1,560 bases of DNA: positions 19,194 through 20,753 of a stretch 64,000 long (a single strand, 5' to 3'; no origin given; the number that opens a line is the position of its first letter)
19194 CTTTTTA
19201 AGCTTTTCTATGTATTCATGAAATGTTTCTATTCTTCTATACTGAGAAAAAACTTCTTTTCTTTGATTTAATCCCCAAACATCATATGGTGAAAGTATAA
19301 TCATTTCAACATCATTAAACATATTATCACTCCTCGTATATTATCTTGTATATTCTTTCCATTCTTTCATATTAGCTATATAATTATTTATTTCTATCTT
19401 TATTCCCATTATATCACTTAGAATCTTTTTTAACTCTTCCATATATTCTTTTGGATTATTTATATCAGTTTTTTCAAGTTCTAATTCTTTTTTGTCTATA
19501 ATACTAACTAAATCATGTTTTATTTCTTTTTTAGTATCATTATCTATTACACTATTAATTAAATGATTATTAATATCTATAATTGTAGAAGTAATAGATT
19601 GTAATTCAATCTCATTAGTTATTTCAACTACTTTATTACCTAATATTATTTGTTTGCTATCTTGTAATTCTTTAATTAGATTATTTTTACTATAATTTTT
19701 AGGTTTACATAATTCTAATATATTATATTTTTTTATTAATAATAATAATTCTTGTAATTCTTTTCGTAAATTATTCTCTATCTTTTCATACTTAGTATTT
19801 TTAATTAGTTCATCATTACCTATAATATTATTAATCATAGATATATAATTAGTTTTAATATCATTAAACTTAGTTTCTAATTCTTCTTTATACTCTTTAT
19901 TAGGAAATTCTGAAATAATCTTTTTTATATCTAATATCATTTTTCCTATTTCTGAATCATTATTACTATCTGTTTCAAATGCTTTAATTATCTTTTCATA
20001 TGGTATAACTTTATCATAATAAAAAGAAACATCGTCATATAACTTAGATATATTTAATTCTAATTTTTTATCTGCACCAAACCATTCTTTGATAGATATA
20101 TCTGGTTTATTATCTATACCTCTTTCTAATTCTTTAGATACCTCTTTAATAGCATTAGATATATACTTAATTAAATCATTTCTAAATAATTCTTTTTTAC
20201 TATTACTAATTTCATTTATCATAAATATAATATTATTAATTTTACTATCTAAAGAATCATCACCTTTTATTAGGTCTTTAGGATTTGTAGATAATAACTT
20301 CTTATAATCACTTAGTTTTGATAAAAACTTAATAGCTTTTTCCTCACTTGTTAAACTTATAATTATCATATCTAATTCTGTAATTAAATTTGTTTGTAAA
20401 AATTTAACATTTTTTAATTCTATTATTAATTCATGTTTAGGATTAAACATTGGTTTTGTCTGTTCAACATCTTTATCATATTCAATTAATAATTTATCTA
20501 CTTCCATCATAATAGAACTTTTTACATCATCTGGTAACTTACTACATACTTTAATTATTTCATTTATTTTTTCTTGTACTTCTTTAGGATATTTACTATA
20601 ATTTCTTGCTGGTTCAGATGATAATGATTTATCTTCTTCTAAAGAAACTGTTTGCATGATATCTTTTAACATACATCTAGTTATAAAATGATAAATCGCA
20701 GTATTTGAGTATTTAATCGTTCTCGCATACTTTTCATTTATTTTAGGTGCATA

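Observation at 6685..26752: Eight-member tandem array of large, apparently cytoplasmic paralogs with no recognisable domain: a candidate undescribed system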

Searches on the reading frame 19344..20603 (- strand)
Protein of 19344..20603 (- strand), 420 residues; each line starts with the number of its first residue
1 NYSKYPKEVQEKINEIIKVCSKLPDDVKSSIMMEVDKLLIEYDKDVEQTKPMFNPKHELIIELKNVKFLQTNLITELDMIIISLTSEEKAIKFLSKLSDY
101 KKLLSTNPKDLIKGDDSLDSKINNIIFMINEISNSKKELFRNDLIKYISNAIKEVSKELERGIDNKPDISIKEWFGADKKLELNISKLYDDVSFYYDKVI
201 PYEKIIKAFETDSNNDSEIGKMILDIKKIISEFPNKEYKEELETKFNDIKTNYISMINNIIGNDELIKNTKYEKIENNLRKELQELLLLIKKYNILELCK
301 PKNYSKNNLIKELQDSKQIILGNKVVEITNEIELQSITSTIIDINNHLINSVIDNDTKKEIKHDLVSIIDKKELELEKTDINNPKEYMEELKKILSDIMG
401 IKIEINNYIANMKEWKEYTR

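Call 23: search_protein_representatives(alignment_id=A2)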
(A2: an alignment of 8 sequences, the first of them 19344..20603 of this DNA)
Query: 8 sequences, 422 profile positions. Proteins with E-value up to 0.001 (for the whole library): 139; up to 1e-10: 92; up to 1e-30: 32. The best 139 are listed.
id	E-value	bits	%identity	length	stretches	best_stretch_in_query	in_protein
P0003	4.6e-176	602.3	-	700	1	1-422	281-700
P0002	4.6e-173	592.5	-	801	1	3-422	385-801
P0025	1.3e-172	591.0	-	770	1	1-422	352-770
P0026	3.1e-169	579.8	-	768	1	2-422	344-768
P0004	1.0e-168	578.2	-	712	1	1-422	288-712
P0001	4.8e-167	572.6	-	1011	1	2-422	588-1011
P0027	2.1e-166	570.5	-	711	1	2-422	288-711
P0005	4.5e-156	536.5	-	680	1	2-422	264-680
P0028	3.6e-91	322.7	-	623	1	2-422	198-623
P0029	2.0e-89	316.9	-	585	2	2-422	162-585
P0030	1.2e-80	288.0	-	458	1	5-422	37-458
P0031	3.3e-80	286.5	-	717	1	6-420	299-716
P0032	2.0e-70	254.3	-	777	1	7-421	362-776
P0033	6.7e-70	252.6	-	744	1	6-420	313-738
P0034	1.5e-67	244.8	-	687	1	7-422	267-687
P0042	1.5e-59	218.5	-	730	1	7-420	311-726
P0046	2.4e-47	178.3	-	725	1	6-421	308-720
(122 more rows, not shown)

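Call 31: search_protein_families(library=pfam, alignment_id=A4, max_evalue=0.001)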
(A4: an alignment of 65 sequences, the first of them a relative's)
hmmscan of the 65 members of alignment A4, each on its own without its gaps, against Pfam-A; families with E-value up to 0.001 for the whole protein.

A. member 1, P0028 (623 aa): 1 family
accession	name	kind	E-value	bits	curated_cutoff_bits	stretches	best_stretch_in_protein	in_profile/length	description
PF13306.12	LRR_5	-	2.2e-27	95.9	27.7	1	2-107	17-122/127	BspA type Leucine rich repeat region (6 copies)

B. families by the number of members that match (of 65 scanned): 8 families
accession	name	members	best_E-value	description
PF13306.12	LRR_5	42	3.5e-180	BspA type Leucine rich repeat region (6 copies)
PF13855.12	LRR_8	19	1.3e-31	Leucine rich repeat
PF23952.1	LRR_EndoS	5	1.8e-08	Endo-beta-N-acetylglucosaminidase EndoS LRR domain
PF05725.18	FNIP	2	3.7e-06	FNIP Repeat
PF12799.13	LRR_4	2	4.2e-05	Leucine Rich repeats (2 copies)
PF01417.26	ENTH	1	0.00039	ENTH domain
PF12295.13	Symplekin_C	1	0.00041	Symplekin tight junction protein C terminal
PF15067.11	FAM124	1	0.00076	FAM124 domain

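Call 35: find_homologous_proteins(query=A5, max_evalue=0.001)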
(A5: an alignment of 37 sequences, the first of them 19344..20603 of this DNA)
Query A5 (37 sequences) (420 aa, profile of the alignment): 5 proteins with E <= 0.001 among 8000 candidates.
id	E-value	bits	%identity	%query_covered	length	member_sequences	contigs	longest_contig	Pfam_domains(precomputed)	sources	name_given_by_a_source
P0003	1.3e-126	441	100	100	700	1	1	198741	-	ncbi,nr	ncbi:MAG: hypothetical protein VZS44_01310 [Bacilli bacterium]|nr:hypothetical protein [Bacilli bact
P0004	2.6e-120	420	49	100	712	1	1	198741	-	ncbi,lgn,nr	ncbi:MAG: hypothetical protein VZS44_01305 [Bacilli bacterium]|nr:hypothetical protein [Bacilli bact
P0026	9.0e-115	402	44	100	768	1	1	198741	-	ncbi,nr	ncbi:MAG: hypothetical protein VZS44_01285 [Bacilli bacterium]|nr:hypothetical protein [Bacilli bact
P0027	9.1e-114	399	42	98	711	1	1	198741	-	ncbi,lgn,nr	ncbi:MAG: hypothetical protein VZS44_01325 [Bacilli bacterium]|nr:hypothetical protein [Bacilli bact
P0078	5.2e-68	248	22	87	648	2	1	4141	PF13306.13,PF13855.13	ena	-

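Call 36: find_encoding_contigs(protein=P0028, flank=10000, max_places=3)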
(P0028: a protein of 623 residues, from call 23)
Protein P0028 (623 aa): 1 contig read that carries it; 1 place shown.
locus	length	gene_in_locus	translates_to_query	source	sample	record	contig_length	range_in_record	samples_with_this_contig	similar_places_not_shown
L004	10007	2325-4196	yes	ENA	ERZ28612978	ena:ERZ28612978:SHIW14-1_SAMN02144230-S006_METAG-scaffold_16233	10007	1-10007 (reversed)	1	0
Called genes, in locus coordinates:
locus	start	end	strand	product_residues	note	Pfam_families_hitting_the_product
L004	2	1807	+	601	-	?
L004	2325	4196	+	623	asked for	PF13306:LRR_5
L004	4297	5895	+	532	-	-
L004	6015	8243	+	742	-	PF02901:PFL-like, PF01228:Gly_radical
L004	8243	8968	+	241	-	PF13353:Fer4_12, PF04055:Radical_SAM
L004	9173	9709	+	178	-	PF05198:IF3_N, PF00707:IF3_C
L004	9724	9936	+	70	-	PF01632:Ribosomal_L35p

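Call 37: find_encoding_contigs(protein=P0042, flank=10000, max_places=3)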
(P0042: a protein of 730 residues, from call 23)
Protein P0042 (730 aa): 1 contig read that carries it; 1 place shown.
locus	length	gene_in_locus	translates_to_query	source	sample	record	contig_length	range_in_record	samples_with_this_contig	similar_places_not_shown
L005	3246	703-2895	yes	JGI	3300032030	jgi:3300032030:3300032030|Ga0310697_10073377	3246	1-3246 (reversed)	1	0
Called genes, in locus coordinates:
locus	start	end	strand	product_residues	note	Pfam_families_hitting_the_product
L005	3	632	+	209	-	?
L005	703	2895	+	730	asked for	-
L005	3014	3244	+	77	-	?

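Call 38: find_encoding_contigs(protein=P0031, flank=10000, max_places=3)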
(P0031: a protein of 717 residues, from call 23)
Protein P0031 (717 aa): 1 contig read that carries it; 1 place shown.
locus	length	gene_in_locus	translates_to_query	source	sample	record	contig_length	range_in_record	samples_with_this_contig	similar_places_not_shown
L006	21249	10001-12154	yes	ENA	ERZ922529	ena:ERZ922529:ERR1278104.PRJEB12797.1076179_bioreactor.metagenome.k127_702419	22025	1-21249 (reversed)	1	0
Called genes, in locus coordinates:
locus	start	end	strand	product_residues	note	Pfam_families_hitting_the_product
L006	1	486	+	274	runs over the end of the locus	PF00142:Fer4_NifH, PF01656:CbiA, PF02374:ArsA_ATPase, PF06564:CBP_BcsQ, PF09140:MipZ (faint), PF10609:ParA (weak), PF13614:AAA_31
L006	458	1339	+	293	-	PF02195:ParB_N, PF17762:HTH_ParB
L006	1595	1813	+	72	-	PF00313:CSD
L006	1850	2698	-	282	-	PF00198:2-oxoacid_dh (weak)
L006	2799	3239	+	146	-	PF02502:LacAB_rpiB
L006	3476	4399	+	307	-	PF08486:SpoIID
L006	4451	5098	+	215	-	PF01551:Peptidase_M23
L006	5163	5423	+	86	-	PF12116:SpoIIID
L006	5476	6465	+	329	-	PF06723:MreB_Mbl, PF00022:Actin (weak), PF00012:HSP70, PF06277:EutA (weak), PF14450:FtsA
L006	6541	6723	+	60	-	PF06107:DUF951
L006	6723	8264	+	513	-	PF03806:ABG_transport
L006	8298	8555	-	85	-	PF18905:DUF5661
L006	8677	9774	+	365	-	PF01926:MMR_HSR1, PF02421:FeoB_N, PF06071:YchF-GTPase_C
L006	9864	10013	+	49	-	-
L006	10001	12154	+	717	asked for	PF13306:LRR_5, PF13855:LRR_8 (faint), PF13306:LRR_5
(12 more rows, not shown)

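Call 42: find_related_loci(query=A2, collection=genome_contigs, flank=10000)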
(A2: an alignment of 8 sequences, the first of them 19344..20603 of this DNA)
Query A2 (420 aa) in genome_contigs; peptide patterns used: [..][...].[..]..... (x = any residue, [..] = any of these).
63 stretches matched a pattern; 1 encode a relative of the query (tblastn E <= 1e-3); 1 distinct loci.
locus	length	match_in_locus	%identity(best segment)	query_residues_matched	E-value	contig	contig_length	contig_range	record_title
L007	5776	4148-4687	27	8-198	3e-6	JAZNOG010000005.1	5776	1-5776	MAG: Bacilli bacterium isolate T1900044652_TS20190118.MAGScoT_cleanbin_000064 SGB_1442_k141_2962046, whole genome shotgu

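Call 43: predict_structure(alignment_id=A5)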
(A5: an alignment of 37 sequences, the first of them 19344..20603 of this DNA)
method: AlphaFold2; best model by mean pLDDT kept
length: 420 residues; sequences in the alignment: 37
mean_pLDDT: 85.0   pTM: 0.55
mean pLDDT of the five models: 85.0, 82.2, 80.6, 78.5, 76.9
residues with pLDDT >= 90: 188; 70-90: 191; 50-70: 31; < 50: 10
segments of 3 or more residues with pLDDT < 50: 165-174
pLDDT, mean of each block of 10 residues (from residue 1): 84 89 76 89 85 66 73 87 77 87 86 87 93 85 93 79 50 65 94 92 91 80 93 91 96 95 89 93 93 75 75 93 87 86 92 89 94 90 84 89 84 71
secondary structure, 60 per line:
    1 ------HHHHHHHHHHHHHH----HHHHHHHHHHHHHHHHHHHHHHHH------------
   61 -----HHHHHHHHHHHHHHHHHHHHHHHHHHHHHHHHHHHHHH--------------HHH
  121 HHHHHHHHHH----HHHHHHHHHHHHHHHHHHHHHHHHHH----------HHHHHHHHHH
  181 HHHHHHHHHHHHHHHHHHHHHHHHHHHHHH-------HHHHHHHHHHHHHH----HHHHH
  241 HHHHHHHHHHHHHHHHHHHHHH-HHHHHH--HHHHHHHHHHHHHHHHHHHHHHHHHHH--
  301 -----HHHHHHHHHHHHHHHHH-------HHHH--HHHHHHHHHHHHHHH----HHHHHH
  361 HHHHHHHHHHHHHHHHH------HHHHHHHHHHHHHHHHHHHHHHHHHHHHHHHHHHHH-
elements in order: H7-20 H25-48 H66-103 H118-130 H135-160 H171-210 H218-231 H236-262 H264-269 H272-298 H306-322 H330-333 H336-350 H355-377 H384-419

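Call 50: search_solved_structures(query=A5, max_evalue=1)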
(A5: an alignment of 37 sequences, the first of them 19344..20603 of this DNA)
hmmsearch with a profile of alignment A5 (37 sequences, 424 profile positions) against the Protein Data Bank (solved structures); distinct sequences matched with E-value up to 1: 18.
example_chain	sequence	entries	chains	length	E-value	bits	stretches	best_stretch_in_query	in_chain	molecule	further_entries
8qox_B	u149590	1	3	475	0.024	16.8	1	153-252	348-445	Conserved membrane protein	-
4l8i_A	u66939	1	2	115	0.078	15.1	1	239-300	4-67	RSV epitope scaffold FFL_005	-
1p68_A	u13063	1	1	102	0.081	15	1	145-236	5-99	De novo designed protein S-824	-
7o92_A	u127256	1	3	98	0.13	14.4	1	178-257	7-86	hypothetical protein UY81_C0065G0003 residues 18-54 from Candidatus Giovannonibacteria bac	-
1xg2_B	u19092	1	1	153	0.22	13.6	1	228-278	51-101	Pectinesterase inhibitor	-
5com_A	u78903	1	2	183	0.24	13.5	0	240-264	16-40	Putative conjugative transposon protein Tn1549-like, CTn5-Orf2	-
2nrj_A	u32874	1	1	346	0.38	12.8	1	134-231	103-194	Hbl B protein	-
6pnm_A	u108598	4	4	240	0.52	12.4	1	236-296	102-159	Glutathione S-transferase omega-1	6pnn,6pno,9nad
3vln_A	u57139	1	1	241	0.53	12.4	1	236-296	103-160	Glutathione S-transferase omega-1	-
4is0_A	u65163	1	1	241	0.53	12.4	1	236-296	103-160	Glutathione S-transferase omega-1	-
1eem_A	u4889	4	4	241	0.53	12.4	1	236-296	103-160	GLUTATHIONE-S-TRANSFERASE | Glutathione S-transferase omega-1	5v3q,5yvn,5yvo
5ueh_A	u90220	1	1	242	0.53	12.3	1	236-296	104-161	Glutathione S-transferase omega-1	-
2jua_A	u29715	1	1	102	0.53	12.3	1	310-401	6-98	de novo protein S836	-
4yqm_A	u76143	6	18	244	0.54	12.3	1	236-296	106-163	Glutathione S-transferase omega-1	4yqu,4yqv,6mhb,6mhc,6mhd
9lhf_A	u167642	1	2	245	0.54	12.3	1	236-296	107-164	Glutathione S-transferase omega-1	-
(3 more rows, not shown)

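Call 61: find_related_loci(query=A2, collection=metagenome_contigs, flank=10000)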
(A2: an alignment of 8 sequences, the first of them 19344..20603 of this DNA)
Query A2 (420 aa) in metagenome_contigs; peptide patterns used: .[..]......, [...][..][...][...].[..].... (x = any residue, [..] = any of these).
600 stretches matched a pattern, but none encodes a relative of the query by tblastn (E <= 1e-3).

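Call 62: find_related_loci(query=A2, collection=viral_contigs, flank=10000)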
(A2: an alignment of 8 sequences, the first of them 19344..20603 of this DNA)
Query A2 (420 aa) in viral_contigs; peptide patterns used: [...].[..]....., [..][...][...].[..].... (x = any residue, [..] = any of these).
446 stretches matched a pattern, but none encodes a relative of the query by tblastn (E <= 1e-3).

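Call 75: find_encoding_contigs(protein=P0046, flank=10000, max_places=3)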
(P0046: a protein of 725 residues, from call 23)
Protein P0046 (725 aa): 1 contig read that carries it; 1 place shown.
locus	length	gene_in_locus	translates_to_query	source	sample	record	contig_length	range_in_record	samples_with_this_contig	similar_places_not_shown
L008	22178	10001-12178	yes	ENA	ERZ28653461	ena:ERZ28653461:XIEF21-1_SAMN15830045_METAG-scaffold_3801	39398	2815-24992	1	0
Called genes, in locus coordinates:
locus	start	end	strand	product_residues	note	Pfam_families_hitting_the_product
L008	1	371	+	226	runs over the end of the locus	PF04545:Sigma70_r4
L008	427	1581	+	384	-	PF00768:Peptidase_S11, PF13354:Beta-lactamase2, PF07943:PBP5_C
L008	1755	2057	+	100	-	-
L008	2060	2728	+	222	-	PF04542:Sigma70_r2, PF08281:Sigma70_r4_2, PF04545:Sigma70_r4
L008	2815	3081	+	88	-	PF12844:HTH_19 (weak), PF13560:HTH_31 (weak), PF01381:HTH_3, PF13443:HTH_26 (weak)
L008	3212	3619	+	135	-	-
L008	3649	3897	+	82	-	PF13797:Post_transc_reg (weak)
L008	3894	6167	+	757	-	PF07549:Sec_GG (faint), PF21760:SecD_1st, PF22599:SecDF_P1_head (weak), PF00873:ACR_tran, PF02355:SecD_SecF_C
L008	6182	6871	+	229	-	PF00106:adh_short, PF13561:adh_short_C2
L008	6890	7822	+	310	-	PF10343:Q_salvage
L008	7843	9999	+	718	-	PF13328:HD_4, PF01966:HD, PF04607:RelA_SpoT, PF02824:TGS, PF19296:RelA_AH, PF28438:RelA_RIS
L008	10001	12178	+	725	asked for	-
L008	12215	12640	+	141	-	PF02580:Tyr_Deacylase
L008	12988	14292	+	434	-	-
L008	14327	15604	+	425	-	-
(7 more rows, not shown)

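Call 76: find_encoding_contigs(protein=P0033, flank=10000, max_places=3)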
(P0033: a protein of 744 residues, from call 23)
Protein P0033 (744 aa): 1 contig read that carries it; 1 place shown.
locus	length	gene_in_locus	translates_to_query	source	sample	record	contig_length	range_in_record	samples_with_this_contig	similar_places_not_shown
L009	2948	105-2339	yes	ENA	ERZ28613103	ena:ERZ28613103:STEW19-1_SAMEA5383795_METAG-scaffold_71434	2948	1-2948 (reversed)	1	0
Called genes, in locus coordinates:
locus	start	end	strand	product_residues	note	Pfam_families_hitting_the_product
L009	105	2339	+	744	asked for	PF13306:LRR_5, PF13855:LRR_8 (faint), PF13306:LRR_5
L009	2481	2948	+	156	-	?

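Call 80: search_protein_families(library=padloc, proteins=[P0031, P0028], max_evalue=0.01)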
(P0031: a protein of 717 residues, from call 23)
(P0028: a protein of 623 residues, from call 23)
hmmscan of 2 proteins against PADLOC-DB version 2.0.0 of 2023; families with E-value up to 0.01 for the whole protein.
P0031 (717 aa): 0 families

P0028 (623 aa): 1 family
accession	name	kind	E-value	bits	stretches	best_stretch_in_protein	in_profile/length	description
PDLC02970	SP_VI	-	0.0074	14.7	1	194-246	6-52/68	-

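Call 96: search_protein_families(library=phrogs, proteins=[P0031], max_evalue=0.01)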
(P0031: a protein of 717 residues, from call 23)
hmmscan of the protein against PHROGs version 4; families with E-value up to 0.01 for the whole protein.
P0031 (717 aa): 2 families
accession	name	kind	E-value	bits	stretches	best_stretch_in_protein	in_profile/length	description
phrog_35892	-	unknown function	7.9e-41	140.7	3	12-118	368-474/1181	-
phrog_18805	-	unknown function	2.7e-32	113.2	2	74-216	259-405/457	-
